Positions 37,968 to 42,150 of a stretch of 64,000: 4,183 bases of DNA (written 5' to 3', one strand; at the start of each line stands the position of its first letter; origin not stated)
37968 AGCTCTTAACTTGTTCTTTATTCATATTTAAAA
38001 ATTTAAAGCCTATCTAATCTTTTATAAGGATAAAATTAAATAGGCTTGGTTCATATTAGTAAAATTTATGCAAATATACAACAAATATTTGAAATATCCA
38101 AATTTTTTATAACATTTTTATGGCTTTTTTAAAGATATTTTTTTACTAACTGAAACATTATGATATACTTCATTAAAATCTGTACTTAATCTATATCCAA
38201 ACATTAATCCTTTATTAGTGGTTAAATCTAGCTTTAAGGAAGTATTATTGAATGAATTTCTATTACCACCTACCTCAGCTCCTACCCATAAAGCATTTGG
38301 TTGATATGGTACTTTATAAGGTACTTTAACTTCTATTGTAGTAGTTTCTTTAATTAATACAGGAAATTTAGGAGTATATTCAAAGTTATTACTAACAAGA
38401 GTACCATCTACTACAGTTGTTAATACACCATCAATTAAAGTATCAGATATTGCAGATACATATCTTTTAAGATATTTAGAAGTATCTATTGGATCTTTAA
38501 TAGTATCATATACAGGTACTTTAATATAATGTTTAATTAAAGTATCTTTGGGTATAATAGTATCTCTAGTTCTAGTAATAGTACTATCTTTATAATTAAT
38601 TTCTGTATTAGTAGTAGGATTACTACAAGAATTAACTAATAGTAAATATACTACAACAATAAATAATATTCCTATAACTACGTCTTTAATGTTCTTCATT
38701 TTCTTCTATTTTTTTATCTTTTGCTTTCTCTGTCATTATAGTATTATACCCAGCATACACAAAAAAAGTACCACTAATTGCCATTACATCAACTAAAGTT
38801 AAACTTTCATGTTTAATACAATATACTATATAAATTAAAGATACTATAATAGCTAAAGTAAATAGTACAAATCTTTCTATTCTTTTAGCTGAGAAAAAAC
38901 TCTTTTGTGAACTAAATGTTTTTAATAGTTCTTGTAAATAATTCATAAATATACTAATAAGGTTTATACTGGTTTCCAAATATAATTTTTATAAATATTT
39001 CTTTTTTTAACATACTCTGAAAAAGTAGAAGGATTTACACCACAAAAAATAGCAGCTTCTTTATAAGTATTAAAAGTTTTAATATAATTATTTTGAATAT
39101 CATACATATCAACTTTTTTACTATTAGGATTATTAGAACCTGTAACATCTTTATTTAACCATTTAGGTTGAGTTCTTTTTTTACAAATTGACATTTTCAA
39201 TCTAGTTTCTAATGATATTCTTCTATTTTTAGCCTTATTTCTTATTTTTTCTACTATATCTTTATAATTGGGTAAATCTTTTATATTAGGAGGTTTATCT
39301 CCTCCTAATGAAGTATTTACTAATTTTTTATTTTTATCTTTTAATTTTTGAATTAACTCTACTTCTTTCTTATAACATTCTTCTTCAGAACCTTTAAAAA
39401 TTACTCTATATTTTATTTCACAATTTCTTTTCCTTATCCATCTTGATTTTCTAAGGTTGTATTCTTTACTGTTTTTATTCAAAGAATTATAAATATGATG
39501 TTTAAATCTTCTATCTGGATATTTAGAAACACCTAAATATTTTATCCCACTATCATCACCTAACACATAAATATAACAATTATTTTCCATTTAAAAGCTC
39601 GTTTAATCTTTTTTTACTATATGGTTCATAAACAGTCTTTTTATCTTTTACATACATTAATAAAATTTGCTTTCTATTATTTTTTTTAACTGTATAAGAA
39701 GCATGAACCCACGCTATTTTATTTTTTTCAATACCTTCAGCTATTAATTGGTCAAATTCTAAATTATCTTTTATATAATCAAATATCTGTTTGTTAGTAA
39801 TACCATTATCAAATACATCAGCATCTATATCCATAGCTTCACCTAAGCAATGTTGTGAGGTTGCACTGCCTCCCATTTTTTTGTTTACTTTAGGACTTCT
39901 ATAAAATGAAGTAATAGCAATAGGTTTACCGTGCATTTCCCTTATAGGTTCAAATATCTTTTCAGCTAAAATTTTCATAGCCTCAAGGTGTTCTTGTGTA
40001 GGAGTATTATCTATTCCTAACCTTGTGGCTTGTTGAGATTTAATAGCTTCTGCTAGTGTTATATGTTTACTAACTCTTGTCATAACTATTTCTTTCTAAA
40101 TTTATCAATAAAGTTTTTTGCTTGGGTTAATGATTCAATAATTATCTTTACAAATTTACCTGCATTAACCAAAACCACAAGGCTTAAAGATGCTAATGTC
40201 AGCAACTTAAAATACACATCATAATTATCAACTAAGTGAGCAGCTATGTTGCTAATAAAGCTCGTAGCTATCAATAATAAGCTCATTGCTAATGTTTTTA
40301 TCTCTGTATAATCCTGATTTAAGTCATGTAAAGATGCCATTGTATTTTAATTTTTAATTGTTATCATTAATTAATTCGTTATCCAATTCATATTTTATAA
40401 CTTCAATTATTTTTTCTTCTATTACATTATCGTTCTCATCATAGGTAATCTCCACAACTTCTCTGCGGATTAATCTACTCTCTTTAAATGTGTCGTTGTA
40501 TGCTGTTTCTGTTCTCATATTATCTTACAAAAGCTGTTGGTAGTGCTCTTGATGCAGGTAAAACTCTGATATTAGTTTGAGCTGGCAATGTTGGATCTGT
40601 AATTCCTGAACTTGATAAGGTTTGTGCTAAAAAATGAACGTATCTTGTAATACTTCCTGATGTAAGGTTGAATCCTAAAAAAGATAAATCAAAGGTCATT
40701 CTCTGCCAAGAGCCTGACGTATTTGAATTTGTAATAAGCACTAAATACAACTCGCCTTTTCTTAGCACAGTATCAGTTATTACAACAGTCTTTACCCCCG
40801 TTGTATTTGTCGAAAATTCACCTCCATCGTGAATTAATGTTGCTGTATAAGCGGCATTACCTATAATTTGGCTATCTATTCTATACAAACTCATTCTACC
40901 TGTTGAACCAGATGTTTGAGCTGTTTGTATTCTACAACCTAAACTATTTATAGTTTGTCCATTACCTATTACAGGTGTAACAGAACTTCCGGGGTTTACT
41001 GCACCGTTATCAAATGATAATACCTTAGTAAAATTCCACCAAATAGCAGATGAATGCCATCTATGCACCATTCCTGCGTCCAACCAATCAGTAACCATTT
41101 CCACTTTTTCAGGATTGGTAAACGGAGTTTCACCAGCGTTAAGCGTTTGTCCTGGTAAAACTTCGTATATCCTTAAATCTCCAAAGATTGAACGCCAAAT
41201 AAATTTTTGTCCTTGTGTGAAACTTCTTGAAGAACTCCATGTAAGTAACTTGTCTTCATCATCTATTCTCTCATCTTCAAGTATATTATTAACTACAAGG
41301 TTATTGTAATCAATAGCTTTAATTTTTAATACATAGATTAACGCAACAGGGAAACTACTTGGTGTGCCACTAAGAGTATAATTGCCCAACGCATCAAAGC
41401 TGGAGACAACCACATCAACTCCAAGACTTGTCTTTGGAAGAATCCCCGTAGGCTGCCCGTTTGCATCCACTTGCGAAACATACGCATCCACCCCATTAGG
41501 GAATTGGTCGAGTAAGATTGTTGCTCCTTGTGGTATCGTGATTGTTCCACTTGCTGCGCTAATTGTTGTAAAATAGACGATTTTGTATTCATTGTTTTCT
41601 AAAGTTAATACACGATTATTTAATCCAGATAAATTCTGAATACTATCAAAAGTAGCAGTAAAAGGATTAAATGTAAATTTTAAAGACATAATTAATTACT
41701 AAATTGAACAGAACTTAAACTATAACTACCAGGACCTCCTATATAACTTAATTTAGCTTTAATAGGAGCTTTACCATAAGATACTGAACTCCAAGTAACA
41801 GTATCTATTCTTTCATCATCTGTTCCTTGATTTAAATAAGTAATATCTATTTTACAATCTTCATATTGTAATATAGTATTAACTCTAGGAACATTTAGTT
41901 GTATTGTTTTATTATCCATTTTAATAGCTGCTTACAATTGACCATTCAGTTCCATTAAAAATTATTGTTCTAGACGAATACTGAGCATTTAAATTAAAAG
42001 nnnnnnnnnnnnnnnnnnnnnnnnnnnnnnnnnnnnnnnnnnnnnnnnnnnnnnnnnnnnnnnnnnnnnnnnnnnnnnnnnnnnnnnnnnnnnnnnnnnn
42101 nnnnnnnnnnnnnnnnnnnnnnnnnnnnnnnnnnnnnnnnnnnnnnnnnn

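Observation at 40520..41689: Receptor-binding-like gene with GC content far above its neighbours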

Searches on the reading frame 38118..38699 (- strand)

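Call 63: search_protein_families(library=pfam, proteins=[window:38118-38699:-], max_evalue=1)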
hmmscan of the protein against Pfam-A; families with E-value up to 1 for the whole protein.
window:38118-38699:- (193 aa): 1 family
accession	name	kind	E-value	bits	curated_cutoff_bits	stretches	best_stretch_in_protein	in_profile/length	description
PF11751.14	PorP_SprF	-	0.011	15.7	22.3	1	102-183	190-264/273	Type IX secretion system membrane protein PorP/SprF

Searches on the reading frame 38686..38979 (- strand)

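Call 63: search_protein_families(library=pfam, proteins=[window:38686-38979:-], max_evalue=1)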
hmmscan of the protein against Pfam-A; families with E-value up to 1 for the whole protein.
window:38686-38979:- (97 aa): 4 families
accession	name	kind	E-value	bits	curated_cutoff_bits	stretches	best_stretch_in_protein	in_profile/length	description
PF04123.18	DUF373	-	0.0015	18.5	28.3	1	20-81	139-200/335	Domain of unknown function (DUF373)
PF19885.4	DUF6358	-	0.0086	16.7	28.4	1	37-79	8-50/61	Family of unknown function (DUF6358)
PF08510.17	PIG-P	-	0.14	12.5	39.3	0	65-88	53-76/121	PIG-P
PF06398.17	Pex24p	-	0.14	11.6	26.8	1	6-62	115-171/358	Integral peroxisomal membrane peroxin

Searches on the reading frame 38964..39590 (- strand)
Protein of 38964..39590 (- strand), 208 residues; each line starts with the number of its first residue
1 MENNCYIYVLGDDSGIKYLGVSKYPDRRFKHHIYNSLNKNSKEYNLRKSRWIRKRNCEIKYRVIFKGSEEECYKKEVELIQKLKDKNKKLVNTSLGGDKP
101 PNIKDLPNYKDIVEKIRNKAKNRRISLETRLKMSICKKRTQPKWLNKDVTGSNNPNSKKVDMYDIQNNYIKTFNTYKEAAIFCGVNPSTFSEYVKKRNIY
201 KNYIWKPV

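Call 6: search_protein_families(library=pfam, proteins=[window:38964-39590:-], max_evalue=0.1)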
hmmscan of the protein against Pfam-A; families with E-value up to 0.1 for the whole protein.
window:38964-39590:- (208 aa): 1 family
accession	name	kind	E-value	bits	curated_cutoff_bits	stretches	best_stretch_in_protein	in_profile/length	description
PF01541.30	GIY-YIG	-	0.00017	22.2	22.6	1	5-87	2-75/78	GIY-YIG catalytic domain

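Call 7: search_protein_families(library=phrogs, proteins=[window:38964-39590:-], max_evalue=0.1)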
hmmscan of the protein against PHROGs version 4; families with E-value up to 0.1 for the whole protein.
window:38964-39590:- (208 aa): 4 families
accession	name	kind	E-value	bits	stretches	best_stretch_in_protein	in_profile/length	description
phrog_5123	-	DNA, RNA and nucleotide metabolism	0.0053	17.7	1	14-80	12-76/152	homing endonuclease with GIY-YIG motif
phrog_517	-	DNA, RNA and nucleotide metabolism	0.071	15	0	93-195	28-123/128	HTH DNA binding protein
phrog_20162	-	DNA, RNA and nucleotide metabolism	0.089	14.2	0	154-206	27-80/88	HNH endonuclease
phrog_21602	-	head and packaging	0.095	12.7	0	120-174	82-136/309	virion structural protein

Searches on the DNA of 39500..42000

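Call 66: search_rna_families(source=window, start=39500, end=42000, threshold=evalue, max_evalue=1)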
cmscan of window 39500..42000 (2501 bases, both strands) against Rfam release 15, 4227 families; matches with E-value up to 1: 1.
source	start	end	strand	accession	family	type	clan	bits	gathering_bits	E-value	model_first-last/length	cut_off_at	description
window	41148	41202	-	RF03442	mir-4003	Gene; miRNA;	-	23.9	70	0.21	1-58/58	no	mir-4003 microRNA precursor family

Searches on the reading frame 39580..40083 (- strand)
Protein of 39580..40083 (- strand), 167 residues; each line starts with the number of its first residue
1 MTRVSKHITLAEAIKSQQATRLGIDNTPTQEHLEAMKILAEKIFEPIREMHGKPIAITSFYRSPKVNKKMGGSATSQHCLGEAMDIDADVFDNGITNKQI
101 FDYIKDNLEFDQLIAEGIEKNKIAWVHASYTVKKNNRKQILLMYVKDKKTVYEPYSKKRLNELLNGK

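Call 6: search_protein_families(library=pfam, proteins=[window:39580-40083:-], max_evalue=0.1)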
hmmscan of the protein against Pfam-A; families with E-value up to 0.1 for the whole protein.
window:39580-40083:- (167 aa): 4 families
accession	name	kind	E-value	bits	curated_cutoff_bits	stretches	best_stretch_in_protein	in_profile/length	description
PF08291.16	Peptidase_M15_3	-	4.2e-17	62.7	23.2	1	6-88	1-76/108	Peptidase M15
PF05951.18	Peptidase_M15_2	-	0.0013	18.9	27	1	52-88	71-112/153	Bacterial protein of unknown function (DUF882)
PF23857.1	Phage_TAC_19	-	0.059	14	27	0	56-106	26-78/109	Phage tail chaperone protein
PF06904.17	Extensin-like_C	-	0.095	13.3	25.4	0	55-94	80-118/176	Extensin-like protein C-terminus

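Call 7: search_protein_families(library=phrogs, proteins=[window:39580-40083:-], max_evalue=0.1)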
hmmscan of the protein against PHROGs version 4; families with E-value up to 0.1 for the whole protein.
window:39580-40083:- (167 aa): 5 families
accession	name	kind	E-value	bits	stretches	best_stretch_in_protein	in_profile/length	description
phrog_894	-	lysis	3.5e-31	109.6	1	1-159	43-191/389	endolysin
phrog_17373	-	other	4.1e-07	30.9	1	45-88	46-89/224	peptidase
phrog_28234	-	lysis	5.1e-06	26.8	1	2-81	242-316/372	endolysin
phrog_25247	-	other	0.0085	16.2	1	43-89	427-473/520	peptidase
phrog_26266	-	unknown function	0.099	13.8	0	112-150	34-70/110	-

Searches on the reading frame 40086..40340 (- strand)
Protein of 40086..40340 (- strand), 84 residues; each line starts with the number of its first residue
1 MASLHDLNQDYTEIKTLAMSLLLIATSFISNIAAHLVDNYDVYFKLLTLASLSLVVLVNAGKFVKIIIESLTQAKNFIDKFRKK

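Call 6: search_protein_families(library=pfam, proteins=[window:40086-40340:-], max_evalue=0.1)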
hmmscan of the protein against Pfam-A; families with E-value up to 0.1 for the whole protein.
window:40086-40340:- (84 aa): 1 family
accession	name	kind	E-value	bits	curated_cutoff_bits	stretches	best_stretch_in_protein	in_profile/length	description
PF17947.6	4HB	-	0.002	18.6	26.1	0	24-40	27-43/78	Four helical bundle domain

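Call 7: search_protein_families(library=phrogs, proteins=[window:40086-40340:-], max_evalue=0.1)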
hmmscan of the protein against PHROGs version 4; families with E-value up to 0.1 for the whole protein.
window:40086-40340:- (84 aa): 2 families
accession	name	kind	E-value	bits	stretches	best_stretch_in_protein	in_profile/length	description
phrog_2196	-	unknown function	0.027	15.4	1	41-75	3-37/74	-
phrog_21697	-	unknown function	0.042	14.5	1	47-66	20-39/48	-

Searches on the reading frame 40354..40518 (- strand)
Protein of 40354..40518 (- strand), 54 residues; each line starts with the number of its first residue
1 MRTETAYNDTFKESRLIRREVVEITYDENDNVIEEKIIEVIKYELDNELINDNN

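Call 6: search_protein_families(library=pfam, proteins=[window:40354-40518:-], max_evalue=0.1)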
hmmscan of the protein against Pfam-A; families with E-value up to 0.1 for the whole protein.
window:40354-40518:- (54 aa): 0 families

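Call 7: search_protein_families(library=phrogs, proteins=[window:40354-40518:-], max_evalue=0.1)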
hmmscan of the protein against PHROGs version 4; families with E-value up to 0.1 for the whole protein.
window:40354-40518:- (54 aa): 0 families

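Call 63: search_protein_families(library=pfam, proteins=[window:40354-40518:-], max_evalue=1)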
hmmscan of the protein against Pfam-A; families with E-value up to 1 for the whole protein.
window:40354-40518:- (54 aa): 0 families
